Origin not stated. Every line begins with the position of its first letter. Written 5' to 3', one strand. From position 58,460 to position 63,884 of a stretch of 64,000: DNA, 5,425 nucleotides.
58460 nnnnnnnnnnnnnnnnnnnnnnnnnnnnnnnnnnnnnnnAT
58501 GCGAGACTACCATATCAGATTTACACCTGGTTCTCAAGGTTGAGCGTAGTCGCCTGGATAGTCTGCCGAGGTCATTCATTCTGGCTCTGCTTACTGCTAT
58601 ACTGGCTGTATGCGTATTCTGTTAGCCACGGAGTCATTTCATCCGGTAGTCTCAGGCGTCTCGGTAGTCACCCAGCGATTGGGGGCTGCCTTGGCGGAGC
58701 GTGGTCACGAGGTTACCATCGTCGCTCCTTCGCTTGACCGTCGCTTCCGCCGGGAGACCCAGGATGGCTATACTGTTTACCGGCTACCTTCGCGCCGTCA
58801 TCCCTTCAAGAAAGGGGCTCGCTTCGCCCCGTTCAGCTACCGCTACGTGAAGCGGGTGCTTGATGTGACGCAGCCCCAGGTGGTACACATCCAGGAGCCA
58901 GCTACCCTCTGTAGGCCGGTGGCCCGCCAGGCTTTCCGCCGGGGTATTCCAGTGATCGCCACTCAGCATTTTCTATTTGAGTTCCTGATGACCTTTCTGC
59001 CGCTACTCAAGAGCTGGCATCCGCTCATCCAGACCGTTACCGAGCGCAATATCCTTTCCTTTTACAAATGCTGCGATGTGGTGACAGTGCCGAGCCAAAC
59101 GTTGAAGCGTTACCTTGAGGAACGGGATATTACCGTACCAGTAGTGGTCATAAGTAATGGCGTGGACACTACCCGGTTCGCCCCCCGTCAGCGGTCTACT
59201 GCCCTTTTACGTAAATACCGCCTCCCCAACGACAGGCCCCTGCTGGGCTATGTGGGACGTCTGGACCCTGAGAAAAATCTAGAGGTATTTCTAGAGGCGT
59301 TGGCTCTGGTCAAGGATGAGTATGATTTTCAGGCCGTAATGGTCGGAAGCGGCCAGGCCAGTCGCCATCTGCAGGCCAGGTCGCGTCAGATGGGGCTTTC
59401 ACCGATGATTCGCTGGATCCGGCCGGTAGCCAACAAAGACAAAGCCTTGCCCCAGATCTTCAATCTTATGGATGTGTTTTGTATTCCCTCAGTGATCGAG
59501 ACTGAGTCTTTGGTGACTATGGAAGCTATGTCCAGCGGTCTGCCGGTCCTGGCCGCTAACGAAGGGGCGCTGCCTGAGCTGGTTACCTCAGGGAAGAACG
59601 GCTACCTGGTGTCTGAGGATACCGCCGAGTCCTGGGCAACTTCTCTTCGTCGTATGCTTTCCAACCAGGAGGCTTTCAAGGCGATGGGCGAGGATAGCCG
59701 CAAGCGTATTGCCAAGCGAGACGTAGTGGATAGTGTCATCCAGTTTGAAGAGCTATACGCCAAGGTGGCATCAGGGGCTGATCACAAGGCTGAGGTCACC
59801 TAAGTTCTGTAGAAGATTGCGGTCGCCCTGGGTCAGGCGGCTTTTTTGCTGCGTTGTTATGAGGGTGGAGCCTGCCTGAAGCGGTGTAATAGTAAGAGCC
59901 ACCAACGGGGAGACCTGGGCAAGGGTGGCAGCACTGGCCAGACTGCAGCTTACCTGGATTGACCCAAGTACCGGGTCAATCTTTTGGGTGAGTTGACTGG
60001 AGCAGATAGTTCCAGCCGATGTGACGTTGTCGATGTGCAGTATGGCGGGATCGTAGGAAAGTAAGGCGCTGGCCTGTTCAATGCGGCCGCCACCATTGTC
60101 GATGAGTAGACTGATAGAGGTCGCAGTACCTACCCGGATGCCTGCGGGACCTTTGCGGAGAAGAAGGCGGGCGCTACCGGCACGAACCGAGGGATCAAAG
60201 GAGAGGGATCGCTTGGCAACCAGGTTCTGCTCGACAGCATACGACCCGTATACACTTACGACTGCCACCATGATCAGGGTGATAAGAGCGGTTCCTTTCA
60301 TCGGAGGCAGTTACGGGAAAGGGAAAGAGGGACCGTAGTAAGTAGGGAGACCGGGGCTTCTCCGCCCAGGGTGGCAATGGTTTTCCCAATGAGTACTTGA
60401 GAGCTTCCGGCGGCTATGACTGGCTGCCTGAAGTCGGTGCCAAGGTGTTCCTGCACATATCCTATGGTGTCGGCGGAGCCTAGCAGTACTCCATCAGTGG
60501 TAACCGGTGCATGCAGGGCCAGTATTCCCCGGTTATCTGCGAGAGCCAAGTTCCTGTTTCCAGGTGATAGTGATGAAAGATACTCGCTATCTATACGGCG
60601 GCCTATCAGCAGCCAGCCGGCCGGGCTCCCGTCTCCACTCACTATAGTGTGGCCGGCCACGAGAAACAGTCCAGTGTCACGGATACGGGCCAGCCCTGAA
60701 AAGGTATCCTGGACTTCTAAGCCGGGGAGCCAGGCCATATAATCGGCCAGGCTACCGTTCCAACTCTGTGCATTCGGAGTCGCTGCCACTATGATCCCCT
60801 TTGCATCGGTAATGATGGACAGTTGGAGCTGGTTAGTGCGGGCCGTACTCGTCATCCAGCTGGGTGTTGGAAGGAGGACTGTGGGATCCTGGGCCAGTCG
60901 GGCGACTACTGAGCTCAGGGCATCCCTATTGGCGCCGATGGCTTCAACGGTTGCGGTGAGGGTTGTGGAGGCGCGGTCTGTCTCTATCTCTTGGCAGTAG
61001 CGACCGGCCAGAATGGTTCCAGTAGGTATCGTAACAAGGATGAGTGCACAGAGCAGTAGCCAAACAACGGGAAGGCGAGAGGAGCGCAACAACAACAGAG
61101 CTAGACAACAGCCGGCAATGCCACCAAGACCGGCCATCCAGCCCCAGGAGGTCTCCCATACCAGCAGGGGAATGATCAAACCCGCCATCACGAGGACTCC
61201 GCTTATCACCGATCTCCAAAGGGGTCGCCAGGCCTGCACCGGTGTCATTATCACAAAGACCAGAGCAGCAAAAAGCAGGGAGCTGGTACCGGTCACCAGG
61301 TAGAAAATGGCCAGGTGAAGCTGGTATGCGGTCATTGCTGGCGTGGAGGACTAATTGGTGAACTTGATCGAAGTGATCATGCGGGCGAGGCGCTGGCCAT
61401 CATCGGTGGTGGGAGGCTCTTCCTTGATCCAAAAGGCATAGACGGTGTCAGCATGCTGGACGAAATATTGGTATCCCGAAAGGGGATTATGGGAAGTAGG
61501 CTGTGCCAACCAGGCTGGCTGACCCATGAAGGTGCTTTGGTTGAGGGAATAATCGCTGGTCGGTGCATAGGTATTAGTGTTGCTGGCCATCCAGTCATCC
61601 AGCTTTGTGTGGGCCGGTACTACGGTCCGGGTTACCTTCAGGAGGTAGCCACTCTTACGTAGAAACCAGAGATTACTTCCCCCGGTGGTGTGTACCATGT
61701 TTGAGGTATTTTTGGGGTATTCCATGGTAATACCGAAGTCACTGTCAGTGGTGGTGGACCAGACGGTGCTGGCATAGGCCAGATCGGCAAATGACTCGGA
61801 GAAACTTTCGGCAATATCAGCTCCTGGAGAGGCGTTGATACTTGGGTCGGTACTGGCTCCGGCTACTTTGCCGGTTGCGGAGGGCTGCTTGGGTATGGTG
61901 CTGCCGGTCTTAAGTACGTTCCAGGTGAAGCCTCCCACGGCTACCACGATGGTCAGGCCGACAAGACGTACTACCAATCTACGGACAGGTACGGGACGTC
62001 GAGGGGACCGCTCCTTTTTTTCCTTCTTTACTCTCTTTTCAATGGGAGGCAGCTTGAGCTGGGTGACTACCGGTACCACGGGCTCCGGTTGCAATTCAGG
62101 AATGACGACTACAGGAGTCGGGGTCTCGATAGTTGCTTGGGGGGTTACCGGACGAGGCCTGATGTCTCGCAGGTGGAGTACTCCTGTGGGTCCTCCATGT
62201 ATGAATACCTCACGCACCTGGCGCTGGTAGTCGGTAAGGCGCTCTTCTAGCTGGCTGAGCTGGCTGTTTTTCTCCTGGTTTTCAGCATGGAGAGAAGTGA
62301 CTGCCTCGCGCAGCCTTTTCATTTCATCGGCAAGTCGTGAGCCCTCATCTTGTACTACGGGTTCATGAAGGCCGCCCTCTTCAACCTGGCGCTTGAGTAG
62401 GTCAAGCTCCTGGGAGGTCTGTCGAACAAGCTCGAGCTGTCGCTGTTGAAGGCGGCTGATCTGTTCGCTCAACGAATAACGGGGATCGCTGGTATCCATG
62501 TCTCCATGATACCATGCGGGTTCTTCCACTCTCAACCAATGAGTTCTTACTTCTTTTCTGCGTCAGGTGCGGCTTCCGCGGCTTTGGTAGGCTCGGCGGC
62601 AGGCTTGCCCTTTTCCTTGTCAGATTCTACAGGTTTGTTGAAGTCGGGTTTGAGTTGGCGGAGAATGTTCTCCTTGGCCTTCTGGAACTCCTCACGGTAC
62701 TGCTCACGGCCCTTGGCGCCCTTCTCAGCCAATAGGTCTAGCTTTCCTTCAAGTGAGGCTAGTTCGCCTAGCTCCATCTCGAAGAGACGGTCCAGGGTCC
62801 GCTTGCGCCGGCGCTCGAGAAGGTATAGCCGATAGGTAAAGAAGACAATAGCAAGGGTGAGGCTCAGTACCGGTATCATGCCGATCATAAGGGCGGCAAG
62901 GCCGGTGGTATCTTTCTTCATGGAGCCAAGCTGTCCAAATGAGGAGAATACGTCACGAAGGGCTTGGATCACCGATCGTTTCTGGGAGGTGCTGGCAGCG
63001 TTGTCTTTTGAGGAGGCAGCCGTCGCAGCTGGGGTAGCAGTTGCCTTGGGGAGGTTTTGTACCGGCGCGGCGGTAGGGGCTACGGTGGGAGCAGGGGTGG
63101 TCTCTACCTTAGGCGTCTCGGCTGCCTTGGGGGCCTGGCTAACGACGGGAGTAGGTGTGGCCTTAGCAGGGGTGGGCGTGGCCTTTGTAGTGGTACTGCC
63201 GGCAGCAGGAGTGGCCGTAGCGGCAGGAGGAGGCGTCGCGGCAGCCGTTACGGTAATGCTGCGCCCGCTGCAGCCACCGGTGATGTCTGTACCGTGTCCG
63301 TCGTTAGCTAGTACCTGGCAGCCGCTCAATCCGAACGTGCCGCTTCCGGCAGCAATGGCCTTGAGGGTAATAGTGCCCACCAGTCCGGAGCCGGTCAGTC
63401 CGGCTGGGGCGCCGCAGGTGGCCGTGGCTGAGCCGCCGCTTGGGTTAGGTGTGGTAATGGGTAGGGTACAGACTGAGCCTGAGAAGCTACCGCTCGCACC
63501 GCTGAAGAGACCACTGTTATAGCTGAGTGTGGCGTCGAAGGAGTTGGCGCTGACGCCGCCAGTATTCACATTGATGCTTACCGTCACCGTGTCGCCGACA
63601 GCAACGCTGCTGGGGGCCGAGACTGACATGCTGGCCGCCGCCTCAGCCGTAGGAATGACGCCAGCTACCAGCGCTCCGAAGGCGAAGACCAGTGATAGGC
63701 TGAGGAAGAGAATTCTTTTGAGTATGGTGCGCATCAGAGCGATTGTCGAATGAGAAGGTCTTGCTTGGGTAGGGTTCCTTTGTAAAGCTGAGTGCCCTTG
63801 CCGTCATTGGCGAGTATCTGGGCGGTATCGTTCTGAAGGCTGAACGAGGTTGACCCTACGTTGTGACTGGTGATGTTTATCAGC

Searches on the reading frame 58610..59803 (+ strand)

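Call 72: search_protein_families(library=pfam, proteins=[window:58610-59803:+], max_evalue=0.001)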
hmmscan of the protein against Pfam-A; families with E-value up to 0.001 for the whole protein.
window:58610-59803:+ (397 aa): 7 families
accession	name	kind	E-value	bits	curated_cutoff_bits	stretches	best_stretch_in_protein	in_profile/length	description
PF00534.26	Glycos_transf_1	-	6.2e-36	123.9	26.4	1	201-366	7-172/172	Glycosyl transferases group 1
PF13439.12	Glyco_transf_4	-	3.3e-33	115.5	28.5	1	14-189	1-170/170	Glycosyltransferase Family 4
PF13692.12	Glyco_trans_1_4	-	6.6e-33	114.4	27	1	210-352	2-142/142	Glycosyl transferases group 1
PF13579.12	Glyco_trans_4_4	-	7.8e-23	82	29.7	1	15-184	1-158/158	Glycosyl transferase 4-like domain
PF20706.3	GT4-conflict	-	1.8e-09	37.5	26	1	198-370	193-375/385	Family 4 Glycosyltransferase in conflict systems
PF13477.12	Glyco_trans_4_2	-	2.4e-07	31.4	23.4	1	16-120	8-107/139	Glycosyl transferase 4-like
PF08323.17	Glyco_transf_5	-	7.1e-05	23.1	22.7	1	2-60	1-60/239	Starch synthase catalytic domain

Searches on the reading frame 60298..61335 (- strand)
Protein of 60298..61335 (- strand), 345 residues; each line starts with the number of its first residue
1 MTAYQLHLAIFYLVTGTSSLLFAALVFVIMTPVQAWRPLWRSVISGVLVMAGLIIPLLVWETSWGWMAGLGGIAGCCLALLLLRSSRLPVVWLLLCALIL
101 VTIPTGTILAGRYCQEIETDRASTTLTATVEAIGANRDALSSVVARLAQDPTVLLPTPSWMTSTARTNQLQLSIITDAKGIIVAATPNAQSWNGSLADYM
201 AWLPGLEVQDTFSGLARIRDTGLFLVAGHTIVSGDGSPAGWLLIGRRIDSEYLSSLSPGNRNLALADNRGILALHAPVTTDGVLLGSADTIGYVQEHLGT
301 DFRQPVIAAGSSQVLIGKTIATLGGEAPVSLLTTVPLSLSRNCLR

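Call 23: search_protein_families(library=pfam, proteins=[window:60298-61335:-], max_evalue=0.01)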
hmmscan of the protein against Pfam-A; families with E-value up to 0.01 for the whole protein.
window:60298-61335:- (345 aa): 1 family
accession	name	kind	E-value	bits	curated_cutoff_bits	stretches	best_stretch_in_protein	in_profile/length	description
PF05228.19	CHASE4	-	4.3e-08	33.8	26.2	1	163-257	41-130/140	CHASE4 domain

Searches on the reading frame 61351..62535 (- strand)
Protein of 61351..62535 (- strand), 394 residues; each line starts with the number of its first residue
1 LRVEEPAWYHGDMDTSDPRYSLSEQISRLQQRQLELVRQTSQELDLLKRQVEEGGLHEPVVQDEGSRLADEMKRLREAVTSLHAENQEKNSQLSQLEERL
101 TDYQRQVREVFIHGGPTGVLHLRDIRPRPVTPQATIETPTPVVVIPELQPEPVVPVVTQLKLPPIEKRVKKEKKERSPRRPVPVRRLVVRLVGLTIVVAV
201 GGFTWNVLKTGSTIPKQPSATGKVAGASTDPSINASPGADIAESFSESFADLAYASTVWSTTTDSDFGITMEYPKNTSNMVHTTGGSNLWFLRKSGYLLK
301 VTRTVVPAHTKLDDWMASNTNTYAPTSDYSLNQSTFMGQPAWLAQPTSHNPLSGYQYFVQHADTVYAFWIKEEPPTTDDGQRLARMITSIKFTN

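Call 23: search_protein_families(library=pfam, proteins=[window:61351-62535:-], max_evalue=0.01)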
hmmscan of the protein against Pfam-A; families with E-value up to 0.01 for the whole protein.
window:61351-62535:- (394 aa): 3 families
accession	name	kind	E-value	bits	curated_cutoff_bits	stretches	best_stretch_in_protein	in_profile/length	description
PF16566.10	CREPT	-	0.0026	18.3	29.3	1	34-110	37-109/147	Cell-cycle alteration and expression-elevated protein in tumour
PF25450.1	Rab11-FIP3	-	0.0081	16.9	31.9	0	23-109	31-114/125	Rab11-FIP3-like domain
PF12329.13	TMF_DNA_bd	-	0.0089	16.4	35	1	62-107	18-63/74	TATA element modulatory factor 1 DNA binding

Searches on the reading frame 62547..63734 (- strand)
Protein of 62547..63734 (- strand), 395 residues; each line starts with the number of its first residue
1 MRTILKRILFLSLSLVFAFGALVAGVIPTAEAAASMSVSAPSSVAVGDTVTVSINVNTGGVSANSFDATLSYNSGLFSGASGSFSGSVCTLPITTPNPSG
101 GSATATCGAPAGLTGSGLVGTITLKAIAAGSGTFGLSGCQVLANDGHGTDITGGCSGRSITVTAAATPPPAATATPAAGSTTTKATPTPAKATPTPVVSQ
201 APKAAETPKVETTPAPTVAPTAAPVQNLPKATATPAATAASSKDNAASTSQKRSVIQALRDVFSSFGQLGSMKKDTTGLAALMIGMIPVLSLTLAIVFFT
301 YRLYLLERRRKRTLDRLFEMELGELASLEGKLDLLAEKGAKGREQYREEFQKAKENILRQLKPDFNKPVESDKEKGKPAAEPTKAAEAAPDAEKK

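Call 23: search_protein_families(library=pfam, proteins=[window:62547-63734:-], max_evalue=0.01)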
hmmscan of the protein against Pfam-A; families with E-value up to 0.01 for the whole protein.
window:62547-63734:- (395 aa): 1 family
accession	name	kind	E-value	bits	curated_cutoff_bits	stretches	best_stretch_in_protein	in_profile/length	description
PF00963.24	Cohesin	-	0.003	18.2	24.1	1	36-130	3-105/139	Cohesin domain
